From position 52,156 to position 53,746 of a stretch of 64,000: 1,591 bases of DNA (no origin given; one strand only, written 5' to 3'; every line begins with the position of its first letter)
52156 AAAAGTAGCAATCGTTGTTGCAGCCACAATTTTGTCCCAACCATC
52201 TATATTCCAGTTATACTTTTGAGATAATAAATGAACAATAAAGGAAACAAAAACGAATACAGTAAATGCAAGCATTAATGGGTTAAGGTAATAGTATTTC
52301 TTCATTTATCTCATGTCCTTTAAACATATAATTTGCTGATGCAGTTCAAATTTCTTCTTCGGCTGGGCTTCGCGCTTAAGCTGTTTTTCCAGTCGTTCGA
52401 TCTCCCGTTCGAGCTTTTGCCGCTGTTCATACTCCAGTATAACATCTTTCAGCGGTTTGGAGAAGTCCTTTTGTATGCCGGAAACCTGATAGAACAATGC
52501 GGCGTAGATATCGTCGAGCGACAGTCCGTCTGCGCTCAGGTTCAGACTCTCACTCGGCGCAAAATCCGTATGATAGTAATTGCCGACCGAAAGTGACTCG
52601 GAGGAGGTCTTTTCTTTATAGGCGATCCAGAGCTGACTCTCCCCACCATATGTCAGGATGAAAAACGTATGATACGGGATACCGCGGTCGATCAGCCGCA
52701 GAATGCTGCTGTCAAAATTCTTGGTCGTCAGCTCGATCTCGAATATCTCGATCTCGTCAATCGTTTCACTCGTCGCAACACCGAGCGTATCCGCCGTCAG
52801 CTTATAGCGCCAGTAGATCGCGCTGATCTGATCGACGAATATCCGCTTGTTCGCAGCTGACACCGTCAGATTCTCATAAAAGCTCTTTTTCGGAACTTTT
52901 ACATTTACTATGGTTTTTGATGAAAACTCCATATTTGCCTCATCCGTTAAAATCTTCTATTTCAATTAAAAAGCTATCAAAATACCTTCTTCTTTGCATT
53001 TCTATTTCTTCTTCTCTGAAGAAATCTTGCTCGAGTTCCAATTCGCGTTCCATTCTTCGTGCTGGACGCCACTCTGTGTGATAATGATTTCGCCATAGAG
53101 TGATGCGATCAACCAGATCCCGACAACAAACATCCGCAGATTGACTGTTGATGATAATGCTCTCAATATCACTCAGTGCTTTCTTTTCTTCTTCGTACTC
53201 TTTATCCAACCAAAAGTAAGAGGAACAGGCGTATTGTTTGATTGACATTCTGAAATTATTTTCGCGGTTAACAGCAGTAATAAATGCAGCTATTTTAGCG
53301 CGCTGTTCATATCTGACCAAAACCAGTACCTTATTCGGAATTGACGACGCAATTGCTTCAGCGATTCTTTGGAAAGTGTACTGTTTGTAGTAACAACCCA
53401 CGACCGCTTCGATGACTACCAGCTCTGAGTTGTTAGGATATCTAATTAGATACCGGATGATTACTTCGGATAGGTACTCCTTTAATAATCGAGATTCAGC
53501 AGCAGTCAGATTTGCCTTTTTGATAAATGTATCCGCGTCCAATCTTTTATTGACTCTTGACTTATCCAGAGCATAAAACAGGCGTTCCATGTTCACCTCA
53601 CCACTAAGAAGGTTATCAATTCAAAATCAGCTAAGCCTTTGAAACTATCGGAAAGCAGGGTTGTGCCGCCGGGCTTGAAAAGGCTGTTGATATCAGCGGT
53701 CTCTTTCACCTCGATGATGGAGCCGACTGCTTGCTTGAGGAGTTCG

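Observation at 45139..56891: Eight-gene composite operon: SNF2 helicase, two DUF4391-like proteins, 4-TM protein, Type III Mod, DUF4263/Shedu-like protein, TM protein, Type III Res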

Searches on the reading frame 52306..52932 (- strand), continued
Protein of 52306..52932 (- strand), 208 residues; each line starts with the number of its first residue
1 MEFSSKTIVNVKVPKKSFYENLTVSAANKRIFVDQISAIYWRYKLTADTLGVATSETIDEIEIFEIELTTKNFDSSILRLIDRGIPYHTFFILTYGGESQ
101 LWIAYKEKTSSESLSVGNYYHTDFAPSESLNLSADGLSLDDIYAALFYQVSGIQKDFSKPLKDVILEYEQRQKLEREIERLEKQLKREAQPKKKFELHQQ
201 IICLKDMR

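Call 50: search_protein_families(library=pfam, alignment_id=A3, max_evalue=0.00001)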
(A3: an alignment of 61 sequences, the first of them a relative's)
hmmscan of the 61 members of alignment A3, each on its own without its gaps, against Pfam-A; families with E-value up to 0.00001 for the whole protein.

A. member 1, L086:12985-14091:+ (368 aa): 2 families
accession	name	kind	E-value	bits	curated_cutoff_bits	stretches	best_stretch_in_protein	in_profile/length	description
PF06250.17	YhcG_C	-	8.7e-52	175.6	32.5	1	201-356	1-157/157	YhcG PDDEXK nuclease domain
PF17761.7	DUF1016_N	-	7.5e-38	130.2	32.8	1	24-177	4-137/137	DUF1016 N-terminal domain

B. families by the number of members that match (of 61 scanned): 38 families (the first 25 are shown)
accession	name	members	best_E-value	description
PF13166.12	AAA_13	3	2.4e-173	AAA domain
PF13304.12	AAA_21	3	7.3e-42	AAA domain, putative AbiEii toxin, Type IV TA system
PF13749.12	HATPase_c_4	2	4.2e-20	Putative ATP-dependent DNA helicase recG C-terminal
PF04326.19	SLFN_AlbA_2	2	4.3e-20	Schlafen, AlbA_2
PF13676.11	TIR_2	2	2.7e-18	TIR domain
PF13175.12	AAA_15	2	5.8e-13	AAA ATPase domain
PF02463.25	SMC_N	2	2.1e-12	RecF/RecN/SMC N terminal domain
PF20693.3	YobI-ATPase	1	6e-118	YobI-like P-loop NTPase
PF13310.11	Virulence_RhuM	1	1.2e-105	Virulence protein RhuM family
PF14103.11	DUF4276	1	1.9e-55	Domain of unknown function (DUF4276)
PF06250.17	YhcG_C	1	8.7e-52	YhcG PDDEXK nuclease domain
PF13151.12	DUF3990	1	4.2e-49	Protein of unknown function (DUF3990)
PF20385.3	DUF6680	1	1.3e-44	Family of unknown function (DUF6680)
PF14353.12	CpXC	1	3.3e-38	CpXC protein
PF13366.12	PDDEXK_3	1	5.5e-38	PD-(D/E)XK nuclease superfamily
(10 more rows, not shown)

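Call 54: get_annotated_region(hit=H33, flank=9000)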
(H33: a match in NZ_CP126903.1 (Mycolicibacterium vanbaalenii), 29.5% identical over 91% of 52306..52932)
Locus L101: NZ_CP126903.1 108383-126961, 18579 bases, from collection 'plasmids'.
description: Mycolicibacterium vanbaalenii strain JOB5 plasmid unnamed2, complete sequence
organism: Mycolicibacterium vanbaalenii (NCBI taxid 110539)
taxonomy: Bacteria; Actinomycetota; Actinomycetes; Mycobacteriales; Mycobacteriaceae; Mycolicibacterium; Mycolicibacterium vanbaalenii
host: -; source: cell culture,soil; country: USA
typing (MOB-suite, as given by PLSDB): mobilizable; relaxase MOBF
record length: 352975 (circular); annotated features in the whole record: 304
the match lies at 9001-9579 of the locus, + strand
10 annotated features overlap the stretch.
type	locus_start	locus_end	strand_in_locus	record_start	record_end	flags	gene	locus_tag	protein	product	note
CDS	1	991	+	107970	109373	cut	-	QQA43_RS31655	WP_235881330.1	site-specific integrase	GO:0015074 - DNA integration [Evidence IEA]; GO:0006310 - DNA recombination [Evidence IEA]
CDS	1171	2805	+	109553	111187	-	-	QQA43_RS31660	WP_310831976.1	hypothetical protein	-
CDS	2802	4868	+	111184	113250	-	-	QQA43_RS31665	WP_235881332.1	hypothetical protein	-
CDS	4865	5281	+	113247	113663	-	-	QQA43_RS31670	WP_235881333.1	hypothetical protein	-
CDS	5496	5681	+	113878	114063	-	-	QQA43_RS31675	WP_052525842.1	helix-turn-helix domain-containing protein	-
CDS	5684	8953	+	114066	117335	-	-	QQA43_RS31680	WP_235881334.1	helicase-related protein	-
CDS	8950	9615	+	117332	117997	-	-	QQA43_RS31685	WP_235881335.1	DUF4391 domain-containing protein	-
CDS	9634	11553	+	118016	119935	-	-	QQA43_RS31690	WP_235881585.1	site-specific DNA-methyltransferase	GO:0006306 - DNA methylation [Evidence IEA]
CDS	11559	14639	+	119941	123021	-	-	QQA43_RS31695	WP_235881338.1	DEAD/DEAH box helicase family protein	-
CDS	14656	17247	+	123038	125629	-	-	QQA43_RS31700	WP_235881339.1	AAA family ATPase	-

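Call 55: get_annotated_region(hit=H45, flank=9000)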
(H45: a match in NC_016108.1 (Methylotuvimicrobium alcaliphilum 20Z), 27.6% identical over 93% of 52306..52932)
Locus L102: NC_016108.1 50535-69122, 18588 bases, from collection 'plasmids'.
description: Methylotuvimicrobium alcaliphilum 20Z plasmid MEALZ_p, complete sequence
organism: Methylotuvimicrobium alcaliphilum 20Z (NCBI taxid 1091494)
taxonomy: Bacteria; Pseudomonadota; Gammaproteobacteria; Methylococcales; Methylococcaceae; Methylotuvimicrobium; Methylotuvimicrobium alcaliphilum; Methylotuvimicrobium alcaliphilum 20Z
host: -; source: -; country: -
typing (MOB-suite, as given by PLSDB): conjugative; relaxase MOBP; mating-pair formation MPF_T
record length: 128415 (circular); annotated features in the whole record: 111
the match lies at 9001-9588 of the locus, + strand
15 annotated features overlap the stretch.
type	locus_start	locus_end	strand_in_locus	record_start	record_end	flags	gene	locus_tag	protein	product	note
CDS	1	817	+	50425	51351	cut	-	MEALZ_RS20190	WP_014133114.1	hypothetical protein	-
CDS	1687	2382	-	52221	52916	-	-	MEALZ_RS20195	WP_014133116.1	retropepsin-like aspartic protease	GO:0006508 - proteolysis [Evidence IEA]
CDS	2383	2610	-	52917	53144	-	-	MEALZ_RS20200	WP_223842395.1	DUF6794 domain-containing protein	-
CDS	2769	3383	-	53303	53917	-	-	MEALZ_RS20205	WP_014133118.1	hypothetical protein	-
CDS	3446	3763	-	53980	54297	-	-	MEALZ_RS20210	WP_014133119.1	hypothetical protein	-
CDS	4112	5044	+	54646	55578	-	-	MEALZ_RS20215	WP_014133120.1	tyrosine-type recombinase/integrase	GO:0015074 - DNA integration [Evidence IEA]; GO:0006310 - DNA recombination [Evidence IEA]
CDS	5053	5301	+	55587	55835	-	-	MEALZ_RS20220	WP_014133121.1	WGR domain-containing protein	-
CDS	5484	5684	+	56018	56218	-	-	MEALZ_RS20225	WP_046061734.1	helix-turn-helix domain-containing protein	-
CDS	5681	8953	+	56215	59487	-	-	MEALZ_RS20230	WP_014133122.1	SNF2-related protein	-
CDS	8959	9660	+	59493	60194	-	-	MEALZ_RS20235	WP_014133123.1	DUF4391 domain-containing protein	-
CDS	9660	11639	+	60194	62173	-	-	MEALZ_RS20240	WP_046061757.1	site-specific DNA-methyltransferase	GO:0006306 - DNA methylation [Evidence IEA]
CDS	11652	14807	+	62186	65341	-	-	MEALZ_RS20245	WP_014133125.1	DEAD/DEAH box helicase family protein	-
CDS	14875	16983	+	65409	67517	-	-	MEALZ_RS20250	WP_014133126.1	AAA family ATPase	-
CDS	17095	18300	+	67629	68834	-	-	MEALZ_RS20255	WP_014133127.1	hypothetical protein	-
CDS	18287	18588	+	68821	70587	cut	-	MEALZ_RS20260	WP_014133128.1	ATP-binding protein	-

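Call 56: get_annotated_region(hit=H41, flank=9000)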
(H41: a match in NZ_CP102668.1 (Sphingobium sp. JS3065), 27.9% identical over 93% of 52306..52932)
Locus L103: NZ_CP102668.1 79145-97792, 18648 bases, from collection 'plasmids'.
description: Sphingobium sp. JS3065 plasmid pNIN3, complete sequence
organism: Sphingobium sp. JS3065 (NCBI taxid 2970925)
taxonomy: Bacteria; Pseudomonadota; Alphaproteobacteria; Sphingomonadales; Sphingomonadaceae; Sphingobium; Sphingobium sp. JS3065
host: -; source: whole organism,chemical plant; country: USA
typing (MOB-suite, as given by PLSDB): conjugative; replicon rep_cluster_647; relaxase MOBP; mating-pair formation MPF_T
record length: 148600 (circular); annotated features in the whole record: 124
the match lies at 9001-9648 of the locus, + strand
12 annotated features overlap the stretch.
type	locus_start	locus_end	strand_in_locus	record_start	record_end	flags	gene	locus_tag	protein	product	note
CDS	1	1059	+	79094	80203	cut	-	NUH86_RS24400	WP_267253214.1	DNA repair exonuclease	-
CDS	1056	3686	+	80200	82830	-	-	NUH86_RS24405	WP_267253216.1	AAA family ATPase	GO:0006302 - double-strand break repair [Evidence IEA]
CDS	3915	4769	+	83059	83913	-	-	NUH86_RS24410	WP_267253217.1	WYL domain-containing protein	-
CDS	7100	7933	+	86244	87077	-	-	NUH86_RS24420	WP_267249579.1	IS5 family transposase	-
CDS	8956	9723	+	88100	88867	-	-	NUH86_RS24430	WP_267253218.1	DUF4391 domain-containing protein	-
CDS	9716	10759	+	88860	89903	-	-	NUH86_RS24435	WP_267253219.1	site-specific DNA-methyltransferase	GO:0006306 - DNA methylation [Evidence IEA]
CDS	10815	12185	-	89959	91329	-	-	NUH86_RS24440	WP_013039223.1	IS1380-like element ISSp1 family transposase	GO:0006313 - DNA transposition [Evidence IEA]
CDS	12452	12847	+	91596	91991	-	-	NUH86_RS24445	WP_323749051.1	DNA methyltransferase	GO:0006306 - DNA methylation [Evidence IEA]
CDS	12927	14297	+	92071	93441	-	-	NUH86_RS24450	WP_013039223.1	IS1380-like element ISSp1 family transposase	GO:0006313 - DNA transposition [Evidence IEA]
CDS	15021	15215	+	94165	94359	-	-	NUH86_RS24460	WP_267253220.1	hypothetical protein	-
CDS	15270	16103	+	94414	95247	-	-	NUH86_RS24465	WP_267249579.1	IS5 family transposase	-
CDS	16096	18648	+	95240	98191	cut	-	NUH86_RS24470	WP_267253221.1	DEAD/DEAH box helicase family protein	-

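Call 62: predict_structure(alignment_id=A4)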
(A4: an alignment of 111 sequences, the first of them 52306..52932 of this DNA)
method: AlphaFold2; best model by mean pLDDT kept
length: 208 residues; sequences in the alignment: 111
mean_pLDDT: 91.7   pTM: 0.84
mean pLDDT of the five models: 91.7, 91.1, 90.4, 89.8, 89.6
residues with pLDDT >= 90: 150; 70-90: 56; 50-70: 2; < 50: 0
segments of 3 or more residues with pLDDT < 50: none
pLDDT, mean of each block of 10 residues (from residue 1): 88 87 80 93 95 93 96 90 91 96 91 88 93 88 94 90 93 95 96 96 92
secondary structure, 60 per line:
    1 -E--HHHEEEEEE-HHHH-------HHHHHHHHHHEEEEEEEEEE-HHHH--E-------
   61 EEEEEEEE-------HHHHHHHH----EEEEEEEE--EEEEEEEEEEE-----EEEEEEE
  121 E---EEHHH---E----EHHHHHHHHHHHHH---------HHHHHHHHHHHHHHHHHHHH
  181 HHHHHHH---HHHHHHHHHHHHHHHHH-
elements in order: E8-13 H15-18 H26-35 E36-45 H47-50 E61-68 H76-83 E88-95 E98-108 E114-121 H139-151 H161-187 H191-207

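Call 65: fold_search(model_id=the predicted structure, library=pdb)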
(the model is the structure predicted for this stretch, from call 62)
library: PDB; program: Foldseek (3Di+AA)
matches with E <= 10: 1025; with E <= 0.001: 0
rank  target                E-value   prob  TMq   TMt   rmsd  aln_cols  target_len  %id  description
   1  3bio_A                1.3e-02  0.63  0.21  0.16  15.9       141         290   11  Crystal structure of oxidoreductase (Gfo/Idh/MocA family member) from Porphyromonas gingivalis W83 (released 2007-12-25)
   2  3bio_B                1.8e-02  0.47  0.20  0.14  15.4       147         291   10  Crystal structure of oxidoreductase (Gfo/Idh/MocA family member) from Porphyromonas gingivalis W83 (released 2007-12-25)
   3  6zz8_B                1.7e-01  0.08  0.17  0.17  19.2       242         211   13  MB_CRS6-15 bound to CrSAS-6_6HR (released 2021-07-07)
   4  3q0y_B                1.8e-01  0.08  0.12  0.16  15.7       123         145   15  N-terminal domain of C. reinhardtii SAS-6 homolog Bld12p (released 2011-02-09)
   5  2bbh                  2.0e-01  0.15  0.18  0.17  15.1       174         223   13  X-ray structure of T.maritima CorA soluble domain (released 2005-12-13)
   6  8tmn_C                2.2e-01  0.12  0.17  0.11  15.3       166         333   11  Cryo-EM structure of magnesium depleted CorA in complex with conformation-specific synthetic antibody C18, State MGD-1 (released 2025-02-12)
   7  6c0f_I                2.2e-01  0.11  0.14  0.12   9.8       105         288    8  Yeast nucleolar pre-60S ribosomal subunit (state 2) (released 2018-03-14)
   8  6zz8_D                2.5e-01  0.11  0.14  0.14  20.8       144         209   15  MB_CRS6-15 bound to CrSAS-6_6HR (released 2021-07-07)
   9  5gz1_A                2.7e-01  0.35  0.24  0.17  14.5       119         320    9  Structure of substrate/cofactor-free D-amino acid dehydrogenase (released 2017-04-12)
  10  5gz1_B                2.7e-01  0.25  0.24  0.16  14.6       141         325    9  Structure of substrate/cofactor-free D-amino acid dehydrogenase (released 2017-04-12)
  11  4tpz_A                2.7e-01  0.08  0.12  0.16  11.7       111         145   14  N-terminal domain of C. Reinhardtii SAS-6 homolog bld12p F145W (NN2) (released 2015-06-24)
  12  8eth_x                2.7e-01  0.06  0.14  0.11  10.3       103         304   11  Ytm1 associated 60S nascent ribosome State 1B (released 2022-11-30)
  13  8tmc_E                3.0e-01  0.11  0.16  0.11  15.6       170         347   11  Cryo-EM structure of CorA in complex with conformation-specific synthetic antibody C12 and 20 mM MgCl2, State MG20-2 (released 2025-02-12)
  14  4u2j_C                3.4e-01  0.07  0.13  0.17  14.4       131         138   14  N-terminal domain of C. Reinhardtii SAS-6 homolog bld12p variant Q93E F145W (NN27) (released 2015-07-29)
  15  3q0y_A                3.4e-01  0.07  0.13  0.17  14.5       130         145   15  N-terminal domain of C. reinhardtii SAS-6 homolog Bld12p (released 2011-02-09)
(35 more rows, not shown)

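Call 74: fold_search(model_id=the predicted structure, library=viral)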
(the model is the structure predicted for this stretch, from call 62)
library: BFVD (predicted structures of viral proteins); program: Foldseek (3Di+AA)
matches with E <= 10: 785; with E <= 0.001: 0
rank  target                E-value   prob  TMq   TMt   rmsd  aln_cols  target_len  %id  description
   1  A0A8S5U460            2.4e-02  0.30  0.19  0.21  16.3       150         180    9  Uncharacterized protein [Siphoviridae sp. ct6GI21]
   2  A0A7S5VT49            2.6e-02  0.23  0.16  0.07  11.9       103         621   12  (no name in the UniProt tables at hand)
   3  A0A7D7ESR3            8.3e-02  0.33  0.16  0.07   8.5        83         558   14  Uncharacterized protein [Pseudomonas phage Persinger]
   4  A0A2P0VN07            8.3e-02  0.14  0.14  0.04  16.5       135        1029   19  Uncharacterized protein [Tetraselmis virus 1]
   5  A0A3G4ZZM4            8.8e-02  0.44  0.23  0.16   7.2        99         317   15  Uncharacterized protein [Edafosvirus sp.]
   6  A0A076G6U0            1.0e-01  0.18  0.19  0.14   8.4       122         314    5  Exopolyphosphatase [Bacillus phage Bobb]
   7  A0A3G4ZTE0            1.1e-01  0.09  0.13  0.13  27.3       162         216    9  Uncharacterized protein [Edafosvirus sp.]
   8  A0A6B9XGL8            1.5e-01  0.21  0.19  0.28  14.4       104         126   13  Phage protein [Escherichia phage nomine]
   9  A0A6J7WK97            1.5e-01  0.14  0.12  0.17  12.1        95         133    9  Uncharacterized protein [uncultured Caudovirales phage]
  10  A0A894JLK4            1.6e-01  0.07  0.10  0.10  15.6       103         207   14  (no name in the UniProt tables at hand)
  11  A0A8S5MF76            1.8e-01  0.28  0.22  0.07   9.1       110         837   11  Tail protein [Siphoviridae sp. ctYh54]
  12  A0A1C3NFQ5            1.8e-01  0.20  0.22  0.16   6.2       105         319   13  (no name in the UniProt tables at hand)
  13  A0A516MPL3            1.9e-01  0.18  0.15  0.23  11.5       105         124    6  (no name in the UniProt tables at hand)
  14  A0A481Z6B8            2.1e-01  0.08  0.15  0.07  21.3       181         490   15  Uncharacterized protein [Pithovirus LCPAC302]
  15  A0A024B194            2.2e-01  0.33  0.21  0.15   6.7        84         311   11  Exopolyphosphatase [Bacillus phage Hakuna]
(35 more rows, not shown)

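Call 86: search_protein_representatives(alignment_id=A4)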
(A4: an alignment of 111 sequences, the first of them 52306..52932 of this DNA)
Query: 111 sequences, 212 profile positions. Proteins with E-value up to 0.001 (for the whole library): 3412; up to 1e-10: 2025; up to 1e-30: 660. The best 150 are listed.
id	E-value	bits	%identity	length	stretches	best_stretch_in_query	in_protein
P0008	2.5e-94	331.0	-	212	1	2-208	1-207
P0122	1.4e-81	289.4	-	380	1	1-210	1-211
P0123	2.0e-80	285.6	-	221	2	7-162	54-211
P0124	4.8e-77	274.5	-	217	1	2-211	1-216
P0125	9.6e-77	273.6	-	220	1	1-211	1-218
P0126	5.4e-75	267.9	-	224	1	1-210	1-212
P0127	2.7e-72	259.0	-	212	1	1-210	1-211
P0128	4.4e-69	248.5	-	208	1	1-211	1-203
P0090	7.2e-69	247.8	-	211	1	2-207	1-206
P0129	8.5e-69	247.6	-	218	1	1-210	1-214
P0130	3.7e-68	245.5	-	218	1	1-210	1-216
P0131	2.3e-67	242.9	-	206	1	1-211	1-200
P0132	2.5e-67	242.8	-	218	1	1-207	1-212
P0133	3.4e-67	242.4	-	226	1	1-209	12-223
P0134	5.5e-67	241.7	-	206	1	1-207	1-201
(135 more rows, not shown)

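Call 92: search_protein_families(library=padloc, proteins=[L045:10642-11280:+, L005:9216-10166:+, L020:1070-2881:+, L004:13455-14348:+, L036:697-1383:+, L060:1145-1549:+, L085:12682-13563:+, L085:13585-14553:+, L065:15743-16741:+, L008:11268-12077:+], max_evalue=0.001)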
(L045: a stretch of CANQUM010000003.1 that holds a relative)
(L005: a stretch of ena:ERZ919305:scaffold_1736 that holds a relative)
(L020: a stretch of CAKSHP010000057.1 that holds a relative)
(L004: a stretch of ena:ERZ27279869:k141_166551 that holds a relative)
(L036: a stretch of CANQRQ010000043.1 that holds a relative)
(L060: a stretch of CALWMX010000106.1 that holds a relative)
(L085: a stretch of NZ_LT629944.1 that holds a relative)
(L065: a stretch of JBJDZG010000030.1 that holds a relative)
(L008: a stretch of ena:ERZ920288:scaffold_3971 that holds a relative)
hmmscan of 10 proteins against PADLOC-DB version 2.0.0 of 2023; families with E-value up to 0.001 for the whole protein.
L045:10642-11280:+ (212 aa): 0 families

L005:9216-10166:+ (316 aa): 0 families

L020:1070-2881:+ (603 aa): 0 families

L004:13455-14348:+ (297 aa): 0 families

L036:697-1383:+ (228 aa): 0 families

L060:1145-1549:+ (134 aa): 0 families

L085:12682-13563:+ (293 aa): 1 family
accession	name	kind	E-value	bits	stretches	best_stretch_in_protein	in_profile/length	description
PDLC02375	Stk2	-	3.1e-12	44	1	5-116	3-125/500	-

L085:13585-14553:+ (322 aa): 0 families

L065:15743-16741:+ (332 aa): 1 family
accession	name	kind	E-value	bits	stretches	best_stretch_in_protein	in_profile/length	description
PDLC00733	Effector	-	3.3e-08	30.7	1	247-322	291-363/388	TIR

L008:11268-12077:+ (269 aa): 0 families

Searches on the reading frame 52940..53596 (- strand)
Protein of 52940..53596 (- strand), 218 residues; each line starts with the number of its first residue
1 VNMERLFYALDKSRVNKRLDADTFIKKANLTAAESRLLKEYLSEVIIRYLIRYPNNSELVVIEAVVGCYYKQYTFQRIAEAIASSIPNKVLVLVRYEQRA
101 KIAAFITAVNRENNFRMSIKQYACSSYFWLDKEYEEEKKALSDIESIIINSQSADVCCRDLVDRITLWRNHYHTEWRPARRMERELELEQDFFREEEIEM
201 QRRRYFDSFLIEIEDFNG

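Call 3: search_protein_families(library=pfam, proteins=[window:52940-53596:-], max_evalue=0.01)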
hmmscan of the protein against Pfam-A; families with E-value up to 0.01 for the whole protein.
window:52940-53596:- (218 aa): 1 family
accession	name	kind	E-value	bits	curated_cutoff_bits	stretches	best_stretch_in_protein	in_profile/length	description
PF14335.11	DUF4391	-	7e-10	39.6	29.9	1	11-190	5-197/232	Domain of unknown function (DUF4391)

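Call 4: search_protein_families(library=padloc, proteins=[window:52940-53596:-], max_evalue=0.01)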
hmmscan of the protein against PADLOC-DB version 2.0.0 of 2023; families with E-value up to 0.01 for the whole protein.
window:52940-53596:- (218 aa): 0 families

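Call 5: search_protein_families(library=ncbifam, proteins=[window:52940-53596:-], max_evalue=0.01)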
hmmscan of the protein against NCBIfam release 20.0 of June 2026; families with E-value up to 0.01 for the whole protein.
window:52940-53596:- (218 aa): 0 families
